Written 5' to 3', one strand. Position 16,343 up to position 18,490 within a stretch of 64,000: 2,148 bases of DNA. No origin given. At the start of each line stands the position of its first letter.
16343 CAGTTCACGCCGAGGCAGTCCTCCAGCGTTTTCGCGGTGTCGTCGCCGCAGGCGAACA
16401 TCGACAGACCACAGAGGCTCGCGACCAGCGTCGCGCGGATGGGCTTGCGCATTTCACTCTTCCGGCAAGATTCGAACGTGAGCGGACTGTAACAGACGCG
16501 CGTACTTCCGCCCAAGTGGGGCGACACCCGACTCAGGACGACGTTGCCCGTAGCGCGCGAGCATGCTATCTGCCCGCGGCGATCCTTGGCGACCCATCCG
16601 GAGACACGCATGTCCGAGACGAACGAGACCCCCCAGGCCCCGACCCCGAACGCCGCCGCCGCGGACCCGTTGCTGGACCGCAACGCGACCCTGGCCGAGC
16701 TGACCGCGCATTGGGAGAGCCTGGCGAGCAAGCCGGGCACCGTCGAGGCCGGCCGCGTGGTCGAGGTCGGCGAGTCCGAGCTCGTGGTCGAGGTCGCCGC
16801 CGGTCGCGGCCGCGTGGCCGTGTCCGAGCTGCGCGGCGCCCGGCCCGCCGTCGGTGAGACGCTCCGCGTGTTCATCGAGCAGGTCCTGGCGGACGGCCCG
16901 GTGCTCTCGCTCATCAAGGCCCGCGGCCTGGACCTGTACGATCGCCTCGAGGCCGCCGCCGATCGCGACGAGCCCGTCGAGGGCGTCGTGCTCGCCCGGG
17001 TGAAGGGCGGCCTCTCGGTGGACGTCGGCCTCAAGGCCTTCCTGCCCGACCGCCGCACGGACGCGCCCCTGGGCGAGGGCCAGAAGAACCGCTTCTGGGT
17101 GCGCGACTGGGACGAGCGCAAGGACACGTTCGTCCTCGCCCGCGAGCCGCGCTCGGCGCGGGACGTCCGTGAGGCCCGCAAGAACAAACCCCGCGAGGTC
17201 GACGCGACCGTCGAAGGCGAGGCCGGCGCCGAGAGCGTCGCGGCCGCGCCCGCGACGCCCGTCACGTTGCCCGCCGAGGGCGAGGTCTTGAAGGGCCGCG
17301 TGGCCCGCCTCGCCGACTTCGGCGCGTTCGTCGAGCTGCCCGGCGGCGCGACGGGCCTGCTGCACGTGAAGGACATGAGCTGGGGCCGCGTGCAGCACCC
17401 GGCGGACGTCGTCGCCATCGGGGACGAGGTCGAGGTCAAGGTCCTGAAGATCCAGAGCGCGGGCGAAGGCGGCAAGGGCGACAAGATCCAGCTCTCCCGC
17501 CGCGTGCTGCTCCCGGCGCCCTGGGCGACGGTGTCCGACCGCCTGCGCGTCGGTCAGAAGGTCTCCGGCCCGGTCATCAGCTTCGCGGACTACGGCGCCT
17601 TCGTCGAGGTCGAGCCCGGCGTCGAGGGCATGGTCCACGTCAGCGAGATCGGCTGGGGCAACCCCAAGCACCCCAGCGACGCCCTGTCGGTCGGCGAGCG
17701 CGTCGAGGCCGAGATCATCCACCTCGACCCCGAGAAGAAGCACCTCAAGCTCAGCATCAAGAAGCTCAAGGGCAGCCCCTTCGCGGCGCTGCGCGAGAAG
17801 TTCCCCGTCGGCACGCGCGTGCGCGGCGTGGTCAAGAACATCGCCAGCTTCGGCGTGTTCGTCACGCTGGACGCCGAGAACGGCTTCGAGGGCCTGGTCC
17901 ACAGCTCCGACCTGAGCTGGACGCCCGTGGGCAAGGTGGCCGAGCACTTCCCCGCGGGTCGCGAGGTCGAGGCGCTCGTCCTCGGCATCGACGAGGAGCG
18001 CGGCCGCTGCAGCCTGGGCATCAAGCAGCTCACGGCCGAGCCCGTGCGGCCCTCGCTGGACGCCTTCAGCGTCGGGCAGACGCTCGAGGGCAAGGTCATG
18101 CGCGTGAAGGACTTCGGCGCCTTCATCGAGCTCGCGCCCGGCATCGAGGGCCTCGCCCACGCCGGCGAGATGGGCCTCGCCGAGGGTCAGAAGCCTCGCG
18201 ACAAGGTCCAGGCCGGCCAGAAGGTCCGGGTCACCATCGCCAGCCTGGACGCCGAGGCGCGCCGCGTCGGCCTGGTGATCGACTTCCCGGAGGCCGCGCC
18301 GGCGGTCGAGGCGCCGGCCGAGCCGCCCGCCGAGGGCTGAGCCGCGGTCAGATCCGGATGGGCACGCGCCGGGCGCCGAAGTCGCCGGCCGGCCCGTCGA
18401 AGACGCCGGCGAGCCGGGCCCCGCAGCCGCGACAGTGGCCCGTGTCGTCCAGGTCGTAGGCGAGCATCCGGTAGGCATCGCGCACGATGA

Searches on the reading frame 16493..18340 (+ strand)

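Call 87: search_protein_families(library=pfam, proteins=[window:16493-18340:+], max_evalue=0.001)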
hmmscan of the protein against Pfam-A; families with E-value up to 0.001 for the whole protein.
window:16493-18340:+ (615 aa): 5 families
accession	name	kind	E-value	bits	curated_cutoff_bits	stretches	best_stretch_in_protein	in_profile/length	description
PF00575.29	S1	-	1.8e-66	220.9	22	4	260-323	2-65/74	S1 RNA binding domain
PF23459.1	S1_RRP5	-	4.9e-25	88.3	27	2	528-591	4-67/72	RRP5 S1 domain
PF21710.3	Spt6_S1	-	4e-07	30.7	27.5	0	522-588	11-78/91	Spt6, S1/OB domain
PF13509.12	S1_2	-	5.4e-07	30.1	21.8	0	527-581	1-47/61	S1 domain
PF17092.11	PCB_OB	-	0.00015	23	27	0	243-317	11-97/111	Penicillin-binding protein OB-like domain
